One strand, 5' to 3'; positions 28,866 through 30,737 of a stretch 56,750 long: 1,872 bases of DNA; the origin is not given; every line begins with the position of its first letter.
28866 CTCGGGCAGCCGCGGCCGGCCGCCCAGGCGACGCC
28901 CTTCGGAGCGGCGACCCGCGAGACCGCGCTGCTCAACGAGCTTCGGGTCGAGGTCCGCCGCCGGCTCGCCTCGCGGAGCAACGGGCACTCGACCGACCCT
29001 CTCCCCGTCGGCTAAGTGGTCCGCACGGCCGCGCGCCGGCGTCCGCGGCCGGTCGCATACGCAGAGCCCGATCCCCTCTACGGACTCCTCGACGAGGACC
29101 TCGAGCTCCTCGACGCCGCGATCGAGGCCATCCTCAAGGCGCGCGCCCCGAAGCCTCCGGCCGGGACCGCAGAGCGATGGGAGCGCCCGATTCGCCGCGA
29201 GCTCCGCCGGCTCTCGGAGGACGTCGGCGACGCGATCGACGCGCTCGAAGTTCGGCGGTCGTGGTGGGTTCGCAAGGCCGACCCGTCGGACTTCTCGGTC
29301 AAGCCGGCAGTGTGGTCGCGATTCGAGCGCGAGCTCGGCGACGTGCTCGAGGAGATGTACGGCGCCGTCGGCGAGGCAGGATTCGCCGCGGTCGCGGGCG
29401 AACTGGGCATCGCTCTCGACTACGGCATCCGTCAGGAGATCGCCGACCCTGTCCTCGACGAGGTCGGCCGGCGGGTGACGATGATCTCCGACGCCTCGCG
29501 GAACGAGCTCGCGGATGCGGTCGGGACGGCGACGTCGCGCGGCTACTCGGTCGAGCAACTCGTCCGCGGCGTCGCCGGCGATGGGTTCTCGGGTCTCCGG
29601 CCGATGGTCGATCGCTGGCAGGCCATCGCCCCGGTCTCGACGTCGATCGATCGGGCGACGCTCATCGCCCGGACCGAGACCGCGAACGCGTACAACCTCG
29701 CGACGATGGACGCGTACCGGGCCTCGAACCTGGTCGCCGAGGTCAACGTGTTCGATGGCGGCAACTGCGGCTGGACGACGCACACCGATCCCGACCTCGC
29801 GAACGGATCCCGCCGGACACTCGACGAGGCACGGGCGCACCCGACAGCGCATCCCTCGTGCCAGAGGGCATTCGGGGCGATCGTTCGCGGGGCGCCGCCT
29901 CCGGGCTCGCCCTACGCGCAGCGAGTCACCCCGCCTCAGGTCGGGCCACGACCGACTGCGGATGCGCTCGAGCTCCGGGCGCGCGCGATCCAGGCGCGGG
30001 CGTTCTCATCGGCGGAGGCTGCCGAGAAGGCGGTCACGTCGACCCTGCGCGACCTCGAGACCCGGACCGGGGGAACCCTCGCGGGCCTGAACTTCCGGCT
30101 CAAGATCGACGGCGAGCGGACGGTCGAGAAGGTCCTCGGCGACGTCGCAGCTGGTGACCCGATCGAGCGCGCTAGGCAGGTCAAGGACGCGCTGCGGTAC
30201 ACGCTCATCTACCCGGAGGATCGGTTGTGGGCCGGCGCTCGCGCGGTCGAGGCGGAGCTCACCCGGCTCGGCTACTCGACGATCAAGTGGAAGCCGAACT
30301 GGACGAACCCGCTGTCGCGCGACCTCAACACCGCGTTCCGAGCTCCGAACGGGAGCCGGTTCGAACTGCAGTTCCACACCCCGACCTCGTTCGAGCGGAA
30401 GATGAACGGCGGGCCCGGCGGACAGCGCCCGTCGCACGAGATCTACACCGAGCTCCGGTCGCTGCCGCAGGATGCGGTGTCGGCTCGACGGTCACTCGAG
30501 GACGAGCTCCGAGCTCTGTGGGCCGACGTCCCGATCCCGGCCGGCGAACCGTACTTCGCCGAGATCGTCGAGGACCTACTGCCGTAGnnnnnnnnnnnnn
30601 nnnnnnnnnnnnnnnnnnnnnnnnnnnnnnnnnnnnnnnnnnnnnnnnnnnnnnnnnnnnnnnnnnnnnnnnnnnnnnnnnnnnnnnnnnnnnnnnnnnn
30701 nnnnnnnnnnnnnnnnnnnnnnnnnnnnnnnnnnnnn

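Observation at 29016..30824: Capsid-internal MuF protein carries a RelA/SpoT-like C-terminal domain, and a convergent 82-aa ORF overlaps its 3' end as a candidate toxin/immunity pair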

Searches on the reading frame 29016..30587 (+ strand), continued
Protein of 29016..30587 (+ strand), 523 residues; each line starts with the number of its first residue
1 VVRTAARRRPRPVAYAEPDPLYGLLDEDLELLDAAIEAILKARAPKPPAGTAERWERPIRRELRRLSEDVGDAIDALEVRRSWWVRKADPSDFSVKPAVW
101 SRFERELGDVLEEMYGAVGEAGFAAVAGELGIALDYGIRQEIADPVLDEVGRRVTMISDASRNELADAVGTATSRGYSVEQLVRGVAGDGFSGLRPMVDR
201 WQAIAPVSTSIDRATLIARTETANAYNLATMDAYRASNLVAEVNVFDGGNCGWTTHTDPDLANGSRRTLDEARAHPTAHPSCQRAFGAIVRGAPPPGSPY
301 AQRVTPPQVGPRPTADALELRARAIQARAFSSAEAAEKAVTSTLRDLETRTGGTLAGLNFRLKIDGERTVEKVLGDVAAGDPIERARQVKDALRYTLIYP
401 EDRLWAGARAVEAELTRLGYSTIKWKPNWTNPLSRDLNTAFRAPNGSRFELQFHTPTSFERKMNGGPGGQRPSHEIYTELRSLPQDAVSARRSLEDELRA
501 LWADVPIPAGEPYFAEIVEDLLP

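Call 110: search_solved_structures(query=A4, max_evalue=10)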
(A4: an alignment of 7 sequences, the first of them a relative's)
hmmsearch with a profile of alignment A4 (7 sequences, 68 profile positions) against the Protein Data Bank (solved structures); distinct sequences matched with E-value up to 10: 18.
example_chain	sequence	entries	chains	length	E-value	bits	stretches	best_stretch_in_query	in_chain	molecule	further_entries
6ren_A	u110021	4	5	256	0.0068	19.4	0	6-24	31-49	3fPizza6-SH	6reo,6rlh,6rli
3wwa_A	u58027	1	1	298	0.014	18.4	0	6-22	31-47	Pizza7H protein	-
2cz2_A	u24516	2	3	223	0.023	17.8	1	32-61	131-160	Maleylacetoacetate isomerase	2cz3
3ww9_A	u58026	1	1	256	0.036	17.1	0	6-22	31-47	pizza6 protein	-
6rej_A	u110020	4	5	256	0.036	17.1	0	6-22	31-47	Pizza6-SH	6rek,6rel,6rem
7oya_M1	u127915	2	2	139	0.037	17.1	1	6-51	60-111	60S ribosomal protein L14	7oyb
6qsd_A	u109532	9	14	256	0.037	17.1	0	6-22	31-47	Pizza6S | Pizza6-S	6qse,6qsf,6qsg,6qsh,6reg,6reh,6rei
6f0t_A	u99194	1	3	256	0.04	17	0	6-22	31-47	Pizza6-SFW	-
1gqi_A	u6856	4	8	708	0.26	14.4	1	14-63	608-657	ALPHA-GLUCURONIDASE | ALPHA-D-GLUCURONIDASE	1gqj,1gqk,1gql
1h41_A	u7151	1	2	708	0.27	14.3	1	14-63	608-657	ALPHA-GLUCURONIDASE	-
7zqg_A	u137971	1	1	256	0.46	13.6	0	6-22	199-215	Pizza6-KSH-TSH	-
7zcj_A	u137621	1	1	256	0.46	13.6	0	6-22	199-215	Pizza6-TNH-TSH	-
7zq2_A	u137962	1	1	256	0.48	13.5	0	6-22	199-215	Pizza6-RSH-TSH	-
6f0s_A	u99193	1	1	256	0.73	12.9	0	6-22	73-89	Pizza6-SYW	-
5f1y_A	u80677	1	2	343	0.75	12.9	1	16-45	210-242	MccC family protein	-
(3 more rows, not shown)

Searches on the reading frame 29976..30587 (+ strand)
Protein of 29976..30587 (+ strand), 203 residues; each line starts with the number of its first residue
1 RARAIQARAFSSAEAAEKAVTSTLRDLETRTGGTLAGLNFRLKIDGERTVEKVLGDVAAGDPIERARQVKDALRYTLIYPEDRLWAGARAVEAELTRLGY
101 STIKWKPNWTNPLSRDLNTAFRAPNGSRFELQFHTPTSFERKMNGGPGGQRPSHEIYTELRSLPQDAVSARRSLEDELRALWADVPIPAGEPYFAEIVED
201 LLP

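Call 4: search_protein_families(library=phrogs, proteins=[window:30006-30587:+], max_evalue=0.1)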
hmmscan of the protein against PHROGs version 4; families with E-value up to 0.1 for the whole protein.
window:30006-30587:+ (193 aa): 2 families
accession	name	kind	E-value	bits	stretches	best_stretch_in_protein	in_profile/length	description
phrog_7625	-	head and packaging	6e-13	49.5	1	3-178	326-494/504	head morphogenesis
phrog_2859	-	unknown function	0.00058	18.9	1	49-132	570-653/740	-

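Call 6: search_solved_structures(query=window:29976-30587:+, max_evalue=10, show_alignments=3)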
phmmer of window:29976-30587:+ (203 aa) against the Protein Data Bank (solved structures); distinct sequences matched with E-value up to 10: 4.
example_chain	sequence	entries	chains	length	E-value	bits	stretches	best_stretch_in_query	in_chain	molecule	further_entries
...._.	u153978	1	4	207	1.3e-12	51.3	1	12-191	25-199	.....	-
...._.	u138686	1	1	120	0.4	13.7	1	125-180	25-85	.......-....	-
1urx_A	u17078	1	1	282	1.3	12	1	97-171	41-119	BETA-AGARASE A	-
1o4y_A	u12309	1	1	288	1.5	11.9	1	97-171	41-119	beta-agarase A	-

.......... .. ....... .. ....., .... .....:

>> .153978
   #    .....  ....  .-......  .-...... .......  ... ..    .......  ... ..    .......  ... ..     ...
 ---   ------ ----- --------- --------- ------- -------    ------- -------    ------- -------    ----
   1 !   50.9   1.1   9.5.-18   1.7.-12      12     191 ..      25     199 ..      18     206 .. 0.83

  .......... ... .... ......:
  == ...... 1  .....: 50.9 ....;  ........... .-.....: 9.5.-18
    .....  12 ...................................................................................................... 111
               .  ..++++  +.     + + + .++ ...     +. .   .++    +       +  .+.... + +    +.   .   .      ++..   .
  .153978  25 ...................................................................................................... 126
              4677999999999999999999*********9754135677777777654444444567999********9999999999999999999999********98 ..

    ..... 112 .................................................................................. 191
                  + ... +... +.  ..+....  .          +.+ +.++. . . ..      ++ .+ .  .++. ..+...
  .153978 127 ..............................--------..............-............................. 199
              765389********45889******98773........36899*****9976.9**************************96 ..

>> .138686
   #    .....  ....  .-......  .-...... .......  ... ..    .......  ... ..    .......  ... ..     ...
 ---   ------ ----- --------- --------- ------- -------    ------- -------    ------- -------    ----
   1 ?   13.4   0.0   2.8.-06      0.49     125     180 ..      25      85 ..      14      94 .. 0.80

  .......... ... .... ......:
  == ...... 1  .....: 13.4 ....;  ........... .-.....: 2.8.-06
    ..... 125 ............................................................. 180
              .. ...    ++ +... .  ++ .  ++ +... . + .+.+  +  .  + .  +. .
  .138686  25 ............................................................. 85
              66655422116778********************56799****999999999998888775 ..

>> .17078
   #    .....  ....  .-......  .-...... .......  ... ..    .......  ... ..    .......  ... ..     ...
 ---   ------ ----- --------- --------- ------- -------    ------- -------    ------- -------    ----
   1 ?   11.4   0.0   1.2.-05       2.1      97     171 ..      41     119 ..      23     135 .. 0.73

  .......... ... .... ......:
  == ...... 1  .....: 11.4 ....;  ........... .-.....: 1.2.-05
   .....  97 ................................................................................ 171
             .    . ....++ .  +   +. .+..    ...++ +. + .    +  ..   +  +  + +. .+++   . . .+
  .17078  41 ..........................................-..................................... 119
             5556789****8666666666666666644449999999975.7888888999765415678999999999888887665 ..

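Call 52: search_protein_representatives(protein=window:29976-30587:+)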
Query: 203 residues. Proteins with E-value up to 0.001 (for the whole library): 2200; up to 1e-10: 511; up to 1e-30: 7. The best 150 are listed.
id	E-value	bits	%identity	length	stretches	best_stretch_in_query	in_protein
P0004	1.9e-72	259.6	61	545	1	2-203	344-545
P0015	1.9e-49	184.6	34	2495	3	16-191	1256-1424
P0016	5.7e-48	179.7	48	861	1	2-199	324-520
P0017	6.8e-39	150.1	37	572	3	10-171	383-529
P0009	1.2e-36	142.7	45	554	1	1-201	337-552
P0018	2.8e-35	138.3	36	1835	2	11-191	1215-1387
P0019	1.5e-31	126.1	33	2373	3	15-189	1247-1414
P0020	1.2e-29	119.9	32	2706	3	7-197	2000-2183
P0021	1.0e-25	107.1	35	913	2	12-158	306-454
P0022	1.3e-25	106.8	35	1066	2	9-186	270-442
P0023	2.7e-24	102.4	43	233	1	3-190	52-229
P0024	5.2e-23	98.3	36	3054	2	11-142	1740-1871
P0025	3.8e-22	95.5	43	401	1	10-190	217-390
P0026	6.5e-22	94.7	41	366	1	2-190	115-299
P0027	3.0e-21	92.5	36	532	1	10-198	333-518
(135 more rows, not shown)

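Call 53: find_homologous_proteins(query=window:29976-30587:+, max_evalue=0.000001)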
Query window:29976-30587:+ (203 aa): 21 proteins with E <= 0.000001 among 1273 candidates.
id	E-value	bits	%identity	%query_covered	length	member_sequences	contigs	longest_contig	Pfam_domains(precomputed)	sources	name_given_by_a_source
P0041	2.2e-18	85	39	89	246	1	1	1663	-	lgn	-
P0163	4.3e-16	77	39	86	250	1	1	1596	-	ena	-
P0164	2.9e-15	75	37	88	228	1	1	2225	-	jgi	-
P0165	1.1e-14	73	37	89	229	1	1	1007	-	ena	-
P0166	2.0e-14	72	36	89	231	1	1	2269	-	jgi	jgi:hypothetical protein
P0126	2.0e-14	72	31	86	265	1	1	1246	-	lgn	-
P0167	3.6e-14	71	35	88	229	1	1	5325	-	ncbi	-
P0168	2.6e-13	68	37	94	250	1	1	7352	-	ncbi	-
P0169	4.6e-12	64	34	89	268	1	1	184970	-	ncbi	-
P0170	5.8e-12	64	35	100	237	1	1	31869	-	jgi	-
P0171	7.8e-12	63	34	86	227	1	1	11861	-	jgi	-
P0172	1.9e-11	62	32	91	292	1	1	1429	-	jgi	jgi:hypothetical protein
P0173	5.7e-11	61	31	89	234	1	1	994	-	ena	-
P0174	2.3e-10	59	34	86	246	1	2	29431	-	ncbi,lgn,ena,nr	ncbi:MAG TPA: hypothetical protein ENK57_11895 [Polyangiaceae bacterium]|nr:hypothetical protein [Po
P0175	2.8e-10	58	33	88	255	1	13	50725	-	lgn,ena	-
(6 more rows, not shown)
